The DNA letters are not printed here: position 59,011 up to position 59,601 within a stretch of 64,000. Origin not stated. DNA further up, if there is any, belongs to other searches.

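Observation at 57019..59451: c-di-GMP-type effector trio (membrane PilZ, HDOD, stand-alone FliN/SpoA) abutting the pilM promoter region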

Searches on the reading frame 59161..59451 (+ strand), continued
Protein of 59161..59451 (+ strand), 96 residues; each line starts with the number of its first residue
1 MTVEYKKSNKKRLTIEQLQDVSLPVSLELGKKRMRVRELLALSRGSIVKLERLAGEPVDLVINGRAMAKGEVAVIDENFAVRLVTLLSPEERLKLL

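Call 17: find_related_loci(query=A1, collection=genome_contigs, flank=10000)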
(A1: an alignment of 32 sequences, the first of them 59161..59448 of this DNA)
Query A1 (96 aa) in genome_contigs; peptide patterns used: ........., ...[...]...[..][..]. (x = any residue, [..] = any of these).
341 stretches matched a pattern; 179 encode a relative of the query (tblastn E <= 1e-3); the best 80 are kept; 80 distinct loci.
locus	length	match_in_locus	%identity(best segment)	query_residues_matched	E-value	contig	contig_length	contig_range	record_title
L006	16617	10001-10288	78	1-96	3e-46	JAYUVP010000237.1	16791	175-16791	MAG: Fibrobacterota bacterium isolate GL124_DN_metabinner_3 GL124_DN_metabinner_3_236, whole genome shotgun sequence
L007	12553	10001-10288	79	1-96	2e-45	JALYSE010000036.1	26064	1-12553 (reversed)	MAG: Fibrobacterota bacterium isolate MDV bin107 SD1456_NODE_347_length_26064_cov_1.122643, whole genome shotgun sequenc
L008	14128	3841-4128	79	1-96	2e-45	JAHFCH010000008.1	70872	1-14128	MAG: Fibrobacteres bacterium isolate nzgw217 NODE_210_length_70873_cov_4.522897, whole genome shotgun sequence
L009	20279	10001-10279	80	4-96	7e-45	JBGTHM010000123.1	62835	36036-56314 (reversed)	MAG: Fibrobacteria bacterium isolate JTS-RE239 k141_3103537, whole genome shotgun sequence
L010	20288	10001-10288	77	1-96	8e-45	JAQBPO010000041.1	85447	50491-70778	MAG: Fibrobacteres bacterium isolate RYN_349 scaffold_659521, whole genome shotgun sequence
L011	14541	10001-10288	77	1-96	2e-44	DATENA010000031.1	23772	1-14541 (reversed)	MAG TPA_asm: Fibrobacteria bacterium isolate SMAG_U8957 k141_2052038, whole genome shotgun sequence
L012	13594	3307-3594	78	1-96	1e-44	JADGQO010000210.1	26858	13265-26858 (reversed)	MAG: Fibrobacteria bacterium isolate Chersky_265 k127_25007401, whole genome shotgun sequence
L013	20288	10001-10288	77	1-96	2e-44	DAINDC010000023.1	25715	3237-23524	MAG TPA_asm: Fibrobacterota bacterium isolate CTOTU41470 NODE_1458_length_25715_cov_3.143219, whole genome shotgun seque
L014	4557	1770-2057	77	1-96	3e-44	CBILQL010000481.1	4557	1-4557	MAG TPA_asm: uncultured bacterium isolate SRR16817059_concoct_26 genome assembly, contig: ERZ27394141.4462, whole genome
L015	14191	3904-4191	78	1-96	9e-44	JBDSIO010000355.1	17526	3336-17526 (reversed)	MAG: Fibrobacteria bacterium isolate cluster1_bin.300 k127_893094, whole genome shotgun sequence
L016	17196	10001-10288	76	1-96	1e-43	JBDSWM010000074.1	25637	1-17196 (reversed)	MAG: Fibrobacteria bacterium isolate cluster1_bin.628 k127_3809210, whole genome shotgun sequence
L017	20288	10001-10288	76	1-96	2e-43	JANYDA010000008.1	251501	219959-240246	MAG: Fibrobacteria bacterium isolate 336R_metabinner_36 336R_k141_2572386, whole genome shotgun sequence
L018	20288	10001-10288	76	1-96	2e-43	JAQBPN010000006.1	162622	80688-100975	MAG: Fibrobacteres bacterium isolate RYN_348 scaffold_2940915, whole genome shotgun sequence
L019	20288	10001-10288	76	1-96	9e-43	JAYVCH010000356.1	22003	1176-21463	MAG: Fibrobacteria bacterium isolate GL30_UP_metabat_86 GL30_UP_metabat_86_355, whole genome shotgun sequence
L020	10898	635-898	78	4-91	4e-42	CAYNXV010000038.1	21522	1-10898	MAG TPA_asm: uncultured Bifidobacteriales bacterium isolate SRP319275_co6_63 genome assembly, contig: NODE_828_length_21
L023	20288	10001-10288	68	1-94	8e-36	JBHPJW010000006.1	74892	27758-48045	Fibrobacterota bacterium isolate SAG AM-315-M03 AM-315-M03_NODE_6, whole genome shotgun sequence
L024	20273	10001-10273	64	4-94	4e-35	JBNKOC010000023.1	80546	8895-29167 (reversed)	MAG: Fibrobacteria bacterium isolate G1G2.bin.43.orig k141_2401085, whole genome shotgun sequence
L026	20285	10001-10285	58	2-96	6e-34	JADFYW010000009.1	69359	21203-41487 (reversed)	MAG: Fibrobacteria bacterium isolate nGRbin1 nGR_bin1_NODE_9_length_69359_cov_5.490690, whole genome shotgun sequence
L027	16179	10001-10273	63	4-94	1e-32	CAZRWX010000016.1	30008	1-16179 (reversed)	MAG TPA_asm: uncultured Bifidobacteriales bacterium isolate binchicken_co86_146 genome assembly, contig: NODE_216_length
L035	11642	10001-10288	55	1-96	2e-30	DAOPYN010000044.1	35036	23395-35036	MAG TPA_asm: Fibrobacteria bacterium isolate AMR_MDS_1313 NODE_1137_length_35036_cov_7.726566, whole genome shotgun sequ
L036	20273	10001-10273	58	4-94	5e-30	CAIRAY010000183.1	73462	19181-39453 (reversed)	MAG: uncultured Fibrobacteres bacterium isolate Loclat_bin-05108 genome assembly, contig: bin-05108:183/192, whole genom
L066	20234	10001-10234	49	15-92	2e-24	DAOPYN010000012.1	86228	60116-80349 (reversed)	MAG TPA_asm: Fibrobacteria bacterium isolate AMR_MDS_1313 NODE_160_length_86228_cov_7.404640, whole genome shotgun seque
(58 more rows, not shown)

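Call 21: search_protein_families(library=pfam, proteins=[L066:4115-5431:+, L066:5428-7584:+, L066:7662-8279:+, L066:8290-9336:+, L066:9326-10252:+, L066:10427-10813:+, L066:10854-11606:+, L066:11613-11882:+, L066:12686-15415:+], max_evalue=0.001)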
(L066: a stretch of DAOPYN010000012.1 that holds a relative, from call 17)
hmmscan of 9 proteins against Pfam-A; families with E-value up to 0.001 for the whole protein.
L066:4115-5431:+ (438 aa): 0 families

L066:5428-7584:+ (718 aa): 4 families
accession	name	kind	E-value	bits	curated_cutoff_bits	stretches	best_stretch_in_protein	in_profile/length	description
PF06429.18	Flg_bbr_C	-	7.8e-17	61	23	1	672-714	2-44/46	Flagellar basal body rod FlgEFG protein C-terminal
PF07559.19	FlgE_D2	-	1.2e-12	48.9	22.7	1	482-598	18-142/142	Flagellar basal body protein FlaE D2 domain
PF22692.1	LlgE_F_G_D1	-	1.6e-10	41.4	27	1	98-164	1-51/64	Flagellar hook protein FlgE/F/G D1 domain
PF00460.25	Flg_bb_rod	-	4.5e-08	33.3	20.7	1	5-35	1-31/31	Flagella basal body rod protein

L066:7662-8279:+ (205 aa): 1 family
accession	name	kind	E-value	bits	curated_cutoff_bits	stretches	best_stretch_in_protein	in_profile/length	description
PF03748.19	FliL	-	3.4e-12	47.2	24.6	1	111-205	9-103/103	Flagellar basal body-associated protein FliL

L066:8290-9336:+ (348 aa): 2 families
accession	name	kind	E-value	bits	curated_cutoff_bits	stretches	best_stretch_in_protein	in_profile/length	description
PF02154.20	FliM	-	2.2e-63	214.1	27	1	57-245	1-190/192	Flagellar motor switch protein FliM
PF01052.25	FliMN_C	-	4e-18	65.6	23.8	1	270-340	2-72/73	Type III flagellar switch regulator (C-ring) FliN C-term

L066:9326-10252:+ (308 aa): 3 families
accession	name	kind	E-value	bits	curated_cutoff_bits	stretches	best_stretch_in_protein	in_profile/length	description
PF01052.25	FliMN_C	-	2.2e-25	88.8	23.8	1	227-298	1-72/73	Type III flagellar switch regulator (C-ring) FliN C-term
PF13690.11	CheX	-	3e-05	24.4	27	1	55-110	7-60/94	Chemotaxis phosphatase CheX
PF04509.17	CheC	-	0.00015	22.1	22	1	91-110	1-20/38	CheC-like family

L066:10427-10813:+ (128 aa): 0 families

L066:10854-11606:+ (250 aa): 1 family
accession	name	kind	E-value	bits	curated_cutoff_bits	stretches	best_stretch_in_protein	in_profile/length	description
PF00813.25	FliP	-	9.5e-78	261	26.9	1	53-245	1-191/191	FliP family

L066:11613-11882:+ (89 aa): 1 family
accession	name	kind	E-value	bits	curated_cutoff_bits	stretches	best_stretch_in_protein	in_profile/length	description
PF01313.24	Bac_export_3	-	2.6e-25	88.6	25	1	6-77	2-73/74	Bacterial export proteins, family 3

L066:12686-15415:+ (909 aa): 1 family
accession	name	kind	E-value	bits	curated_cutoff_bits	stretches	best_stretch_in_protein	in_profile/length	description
PF01312.24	Bac_export_2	-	1.6e-105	353.5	24.4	1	7-345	2-335/335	FlhB HrpN YscU SpaS Family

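Call 22: find_homologous_proteins(query=L066:8290-9336:+, max_evalue=1e-20)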
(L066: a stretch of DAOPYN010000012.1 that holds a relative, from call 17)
Query L066:8290-9336:+ (348 aa): 2034 proteins with E <= 1e-20 among 8000 candidates; the best 120 are listed.
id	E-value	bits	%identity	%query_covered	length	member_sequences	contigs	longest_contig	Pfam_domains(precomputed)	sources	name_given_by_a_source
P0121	1.1e-200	684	87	100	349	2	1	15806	PF01052.26,PF02154.22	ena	-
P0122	2.9e-200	683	87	100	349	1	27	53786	PF01052.26,PF02154.22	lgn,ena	-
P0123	1.7e-197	674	85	100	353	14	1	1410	PF01052.26,PF02154.22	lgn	-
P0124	3.5e-196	669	83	100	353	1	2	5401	PF01052.26,PF02154.22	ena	-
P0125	1.9e-195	667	85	100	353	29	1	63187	PF01052.26,PF02154.22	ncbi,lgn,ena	-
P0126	1.0e-194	664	86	100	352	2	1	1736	PF01052.26,PF02154.22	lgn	-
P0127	5.4e-194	662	84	100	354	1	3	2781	PF01052.26,PF02154.22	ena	-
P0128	1.2e-193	661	84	100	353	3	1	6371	PF01052.26,PF02154.22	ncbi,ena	-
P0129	1.0e-186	638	83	100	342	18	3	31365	PF01052.26,PF02154.22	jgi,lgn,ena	jgi:flagellar motor switch protein FliM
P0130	1.1e-174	599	76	100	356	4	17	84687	PF01052.26,PF02154.22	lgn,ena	-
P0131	2.1e-171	588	77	100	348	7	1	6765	PF01052.26,PF02154.22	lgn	-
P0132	6.7e-171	586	76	100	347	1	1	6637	PF01052.26,PF02154.22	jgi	jgi:flagellar motor switch protein FliM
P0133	9.5e-171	586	77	100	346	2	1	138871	PF01052.26,PF02154.22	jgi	-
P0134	2.4e-168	578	74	100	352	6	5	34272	PF01052.26,PF02154.22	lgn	-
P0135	3.6e-131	456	59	99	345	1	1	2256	PF01052.26,PF02154.22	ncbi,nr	ncbi:MAG: flagellar motor switch protein FliM [Gemmatimonadales bacterium]|nr:MAG: flagellar motor s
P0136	1.2e-130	454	61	100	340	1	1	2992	PF01052.26,PF02154.22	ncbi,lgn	-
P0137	2.0e-129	450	61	100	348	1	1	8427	PF01052.26,PF02154.22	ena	-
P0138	5.3e-129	449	59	99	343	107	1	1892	PF01052.26,PF02154.22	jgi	jgi:flagellar motor switch protein FliM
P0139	2.0e-128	447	58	99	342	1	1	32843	PF01052.26,PF02154.22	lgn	-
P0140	4.0e-128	446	58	100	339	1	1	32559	PF01052.26,PF02154.22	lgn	-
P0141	7.7e-128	445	59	99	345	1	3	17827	PF01052.26,PF02154.22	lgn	-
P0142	8.1e-128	445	58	100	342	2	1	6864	PF01052.26,PF02154.22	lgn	-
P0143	2.0e-127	443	59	99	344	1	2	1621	PF01052.26,PF02154.22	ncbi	-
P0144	2.1e-127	443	58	100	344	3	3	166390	PF01052.26,PF02154.22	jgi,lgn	jgi:flagellar motor switch protein FliM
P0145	2.4e-127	443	58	99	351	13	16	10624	PF01052.26,PF02154.22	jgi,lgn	jgi:flagellar motor switch protein FliM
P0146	3.6e-127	443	58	100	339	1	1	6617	PF01052.26,PF02154.22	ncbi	-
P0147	3.9e-127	442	58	99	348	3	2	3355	PF01052.26,PF02154.22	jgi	jgi:flagellar motor switch protein FliM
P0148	6.6e-127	442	58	99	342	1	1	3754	PF01052.26,PF02154.22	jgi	jgi:flagellar motor switch protein FliM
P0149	7.1e-127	442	58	100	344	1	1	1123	PF01052.26,PF02154.22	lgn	-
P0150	1.0e-126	441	59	99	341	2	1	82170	PF01052.26,PF02154.22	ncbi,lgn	-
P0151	1.6e-126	440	57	99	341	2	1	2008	PF01052.26,PF02154.22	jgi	jgi:flagellar motor switch protein FliM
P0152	3.6e-126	439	59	100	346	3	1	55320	PF01052.26,PF02154.22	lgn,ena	-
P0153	4.9e-126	439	58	100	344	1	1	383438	PF01052.26,PF02154.22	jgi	-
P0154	5.2e-126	439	57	100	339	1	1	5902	PF01052.26,PF02154.22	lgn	-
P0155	9.3e-126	438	58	100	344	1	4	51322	PF01052.26,PF02154.22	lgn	-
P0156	1.8e-125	437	59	100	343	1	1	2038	PF01052.26,PF02154.22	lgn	-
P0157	2.0e-125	437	58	100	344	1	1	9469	PF01052.26,PF02154.22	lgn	-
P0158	2.8e-125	436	57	99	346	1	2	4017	PF01052.26,PF02154.22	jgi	jgi:flagellar motor switch protein FliM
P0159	3.9e-125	436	58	99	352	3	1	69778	PF01052.26,PF02154.22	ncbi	ncbi:MAG: flagellar motor switch protein FliM [Fibrobacterales bacterium]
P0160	3.9e-125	436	57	99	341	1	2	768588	PF01052.26,PF02154.22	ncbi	-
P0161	4.4e-125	436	58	100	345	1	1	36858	PF01052.26,PF02154.22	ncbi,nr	ncbi:MAG: flagellar motor switch protein FliM [Chitinispirillaceae bacterium]|nr:flagellar motor swi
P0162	4.5e-125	436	57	100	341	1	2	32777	PF01052.26,PF02154.22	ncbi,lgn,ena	-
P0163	4.6e-125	436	57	99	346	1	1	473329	PF01052.26,PF02154.22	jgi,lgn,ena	-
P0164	5.5e-125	435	57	100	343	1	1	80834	PF01052.26,PF02154.22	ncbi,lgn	-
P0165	5.9e-125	435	58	99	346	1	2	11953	PF01052.26,PF02154.22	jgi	jgi:flagellar motor switch protein FliM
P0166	6.4e-125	435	57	100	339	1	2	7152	PF01052.26,PF02154.22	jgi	jgi:flagellar motor switch protein FliM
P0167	7.2e-125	435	57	100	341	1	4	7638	PF01052.26,PF02154.22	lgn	-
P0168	9.6e-125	435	57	99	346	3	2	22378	PF01052.26,PF02154.22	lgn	-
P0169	1.0e-124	435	56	99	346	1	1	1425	PF01052.26,PF02154.22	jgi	jgi:flagellar motor switch protein FliM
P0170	1.2e-124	434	57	99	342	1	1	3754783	PF01052.26,PF02154.22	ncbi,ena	-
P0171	1.4e-124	434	57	99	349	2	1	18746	PF01052.26,PF02154.22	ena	-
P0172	2.3e-124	433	57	100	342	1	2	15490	PF01052.26,PF02154.22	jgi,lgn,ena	-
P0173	2.5e-124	433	57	100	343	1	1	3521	PF01052.26,PF02154.22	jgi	jgi:flagellar motor switch protein FliM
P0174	3.3e-124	433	59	99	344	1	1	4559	PF01052.26,PF02154.22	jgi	jgi:flagellar motor switch protein FliM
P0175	3.7e-124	433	57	100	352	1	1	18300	PF01052.26,PF02154.22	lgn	-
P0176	3.7e-124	433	57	100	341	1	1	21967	PF01052.26,PF02154.22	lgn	-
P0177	3.8e-124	433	57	100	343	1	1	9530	PF01052.26,PF02154.22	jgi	-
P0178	4.6e-124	432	56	99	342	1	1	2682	PF01052.26,PF02154.22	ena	-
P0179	5.4e-124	432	57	100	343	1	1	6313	PF01052.26,PF02154.22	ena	-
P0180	6.1e-124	432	58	99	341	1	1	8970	PF01052.26,PF02154.22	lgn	-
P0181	7.2e-124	432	59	95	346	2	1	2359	PF01052.26,PF02154.22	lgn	-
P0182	7.3e-124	432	57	100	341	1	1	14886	PF01052.26,PF02154.22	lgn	-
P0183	8.3e-124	431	58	99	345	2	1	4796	PF01052.26,PF02154.22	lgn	-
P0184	1.1e-123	431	59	100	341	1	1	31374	PF01052.26,PF02154.22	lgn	-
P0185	1.1e-123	431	58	99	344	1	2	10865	PF01052.26,PF02154.22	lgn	-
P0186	1.2e-123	431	58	99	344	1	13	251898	PF01052.26,PF02154.22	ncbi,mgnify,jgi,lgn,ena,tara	mgnify:CR=1 FL=1|jgi:flagellar motor switch protein FliM|tara:strand:- start:502 stop:1536 length:10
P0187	1.2e-123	431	57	100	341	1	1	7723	PF01052.26,PF02154.22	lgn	-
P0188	1.2e-123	431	57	99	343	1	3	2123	PF01052.26,PF02154.22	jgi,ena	-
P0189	1.4e-123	431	57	99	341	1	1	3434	PF01052.26,PF02154.22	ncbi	-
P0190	1.4e-123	431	57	99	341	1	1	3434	PF01052.26,PF02154.22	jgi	-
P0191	1.7e-123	430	58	99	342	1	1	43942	PF01052.26,PF02154.22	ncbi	-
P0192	1.8e-123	430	58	99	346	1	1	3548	PF01052.26,PF02154.22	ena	-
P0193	1.9e-123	430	58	99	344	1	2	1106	PF01052.26,PF02154.22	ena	-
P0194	2.4e-123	430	58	99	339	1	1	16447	PF01052.26,PF02154.22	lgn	-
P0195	2.5e-123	430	58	100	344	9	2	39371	PF01052.26,PF02154.22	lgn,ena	-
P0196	5.2e-123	429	57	100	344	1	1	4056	PF01052.26,PF02154.22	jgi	jgi:flagellar motor switch protein FliM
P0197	6.0e-123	429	57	99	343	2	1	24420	PF01052.26,PF02154.22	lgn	-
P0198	7.9e-123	428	56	99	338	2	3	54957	PF01052.26,PF02154.22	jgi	jgi:flagellar motor switch protein FliM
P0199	8.0e-123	428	57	99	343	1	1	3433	PF01052.26,PF02154.22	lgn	-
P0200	9.3e-123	428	57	100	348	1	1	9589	PF01052.26,PF02154.22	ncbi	-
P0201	1.3e-122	428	55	99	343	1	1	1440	PF01052.26,PF02154.22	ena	-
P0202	1.6e-122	427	57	99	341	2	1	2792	PF01052.26,PF02154.22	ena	-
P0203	1.6e-122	427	57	99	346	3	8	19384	PF01052.26,PF02154.22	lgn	-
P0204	1.8e-122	427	57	99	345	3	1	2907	PF01052.26,PF02154.22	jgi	jgi:flagellar motor switch protein FliM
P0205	1.8e-122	427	57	99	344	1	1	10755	PF01052.26,PF02154.22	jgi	jgi:flagellar motor switch protein FliM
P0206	2.2e-122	427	58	99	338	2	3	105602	PF01052.26,PF02154.22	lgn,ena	-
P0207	2.3e-122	427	57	100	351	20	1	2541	PF01052.26,PF02154.22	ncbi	-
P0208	2.4e-122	427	57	99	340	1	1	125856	PF01052.26,PF02154.22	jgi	jgi:flagellar motor switch protein FliM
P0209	3.2e-122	426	56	100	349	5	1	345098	PF01052.26,PF02154.22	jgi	jgi:flagellar motor switch protein FliM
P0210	3.6e-122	426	57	99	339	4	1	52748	PF01052.26,PF02154.22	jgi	jgi:flagellar motor switch protein FliM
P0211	4.6e-122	426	57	99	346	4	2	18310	PF01052.26,PF02154.22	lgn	-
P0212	5.0e-122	426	56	100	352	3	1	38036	PF01052.26,PF02154.22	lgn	-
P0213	5.6e-122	425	60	96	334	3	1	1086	PF01052.26,PF02154.22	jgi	jgi:flagellar motor switch protein FliM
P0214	5.8e-122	425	57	99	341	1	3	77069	PF01052.26,PF02154.22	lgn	-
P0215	6.5e-122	425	57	99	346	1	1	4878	PF01052.26,PF02154.22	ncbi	-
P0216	6.8e-122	425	57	99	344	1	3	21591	PF01052.26,PF02154.22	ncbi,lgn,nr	ncbi:MAG TPA: flagellar motor switch protein FliM [Chitinispirillaceae bacterium]|nr:flagellar motor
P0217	7.7e-122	425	55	100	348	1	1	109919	PF01052.26,PF02154.22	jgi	jgi:flagellar motor switch protein FliM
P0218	1.1e-121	425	55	100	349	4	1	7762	PF01052.26,PF02154.22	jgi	jgi:flagellar motor switch protein FliM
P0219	1.2e-121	424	56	99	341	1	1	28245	PF01052.26,PF02154.22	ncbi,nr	ncbi:MAG: flagellar motor switch protein FliM [Fibrobacteria bacterium]|nr:flagellar motor switch pr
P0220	1.4e-121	424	56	100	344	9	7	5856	PF01052.26,PF02154.22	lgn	-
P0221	1.6e-121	424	56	99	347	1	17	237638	PF01052.26,PF02154.22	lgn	-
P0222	1.9e-121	424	57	99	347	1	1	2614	PF01052.26,PF02154.22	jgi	jgi:flagellar motor switch protein FliM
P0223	2.0e-121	424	56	100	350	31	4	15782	PF01052.26,PF02154.22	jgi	jgi:flagellar motor switch protein FliM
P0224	2.0e-121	424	55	100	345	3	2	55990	PF01052.26,PF02154.22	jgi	-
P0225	2.9e-121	423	57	99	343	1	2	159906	PF01052.26,PF02154.22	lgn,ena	-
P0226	3.1e-121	423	57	99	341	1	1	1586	PF01052.26,PF02154.22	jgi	jgi:flagellar motor switch protein FliM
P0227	3.2e-121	423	56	99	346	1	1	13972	PF01052.26,PF02154.22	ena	-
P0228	3.4e-121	423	57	100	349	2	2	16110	PF01052.26,PF02154.22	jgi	-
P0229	3.8e-121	423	56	99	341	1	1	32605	PF01052.26,PF02154.22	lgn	-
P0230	4.1e-121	423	57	99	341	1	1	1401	PF01052.26,PF02154.22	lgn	-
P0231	4.8e-121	422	56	100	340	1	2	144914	PF01052.26,PF02154.22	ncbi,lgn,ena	-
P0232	5.2e-121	422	57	99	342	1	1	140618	PF01052.26,PF02154.22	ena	-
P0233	6.5e-121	422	57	99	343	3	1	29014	PF01052.26,PF02154.22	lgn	-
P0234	6.8e-121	422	56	100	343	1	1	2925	PF01052.26,PF02154.22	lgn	-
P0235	7.6e-121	422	57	99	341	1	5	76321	PF01052.26,PF02154.22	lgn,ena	-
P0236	9.1e-121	422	58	99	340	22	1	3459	PF01052.26,PF02154.22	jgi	jgi:flagellar motor switch protein FliM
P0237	9.3e-121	421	58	99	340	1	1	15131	PF01052.26,PF02154.22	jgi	jgi:flagellar motor switch protein FliM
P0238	9.6e-121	421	57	99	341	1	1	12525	PF01052.26,PF02154.22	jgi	jgi:flagellar motor switch protein FliM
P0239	1.8e-120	421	56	99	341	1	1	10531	PF01052.26,PF02154.22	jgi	-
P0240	1.9e-120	420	58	99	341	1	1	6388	PF01052.26,PF02154.22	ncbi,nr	ncbi:MAG: flagellar motor switch protein FliM [Chitinispirillaceae bacterium]|nr:flagellar motor swi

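Call 23: find_encoding_contigs(protein=P0170, flank=10000, max_places=3)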
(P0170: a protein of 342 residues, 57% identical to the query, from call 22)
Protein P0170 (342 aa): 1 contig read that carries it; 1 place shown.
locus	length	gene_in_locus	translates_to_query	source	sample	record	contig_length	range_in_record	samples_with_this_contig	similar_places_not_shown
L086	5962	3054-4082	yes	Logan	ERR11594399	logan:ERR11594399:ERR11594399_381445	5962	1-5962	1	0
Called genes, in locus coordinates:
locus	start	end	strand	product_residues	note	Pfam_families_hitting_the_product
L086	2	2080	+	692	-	?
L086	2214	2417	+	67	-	PF06289:FlbD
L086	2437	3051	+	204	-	PF03748:FliL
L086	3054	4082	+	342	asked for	PF02154:FliM, PF01052:FliMN_C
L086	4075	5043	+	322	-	PF13690:CheX, PF01052:FliMN_C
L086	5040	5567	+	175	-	PF04347:FliO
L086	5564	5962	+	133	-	?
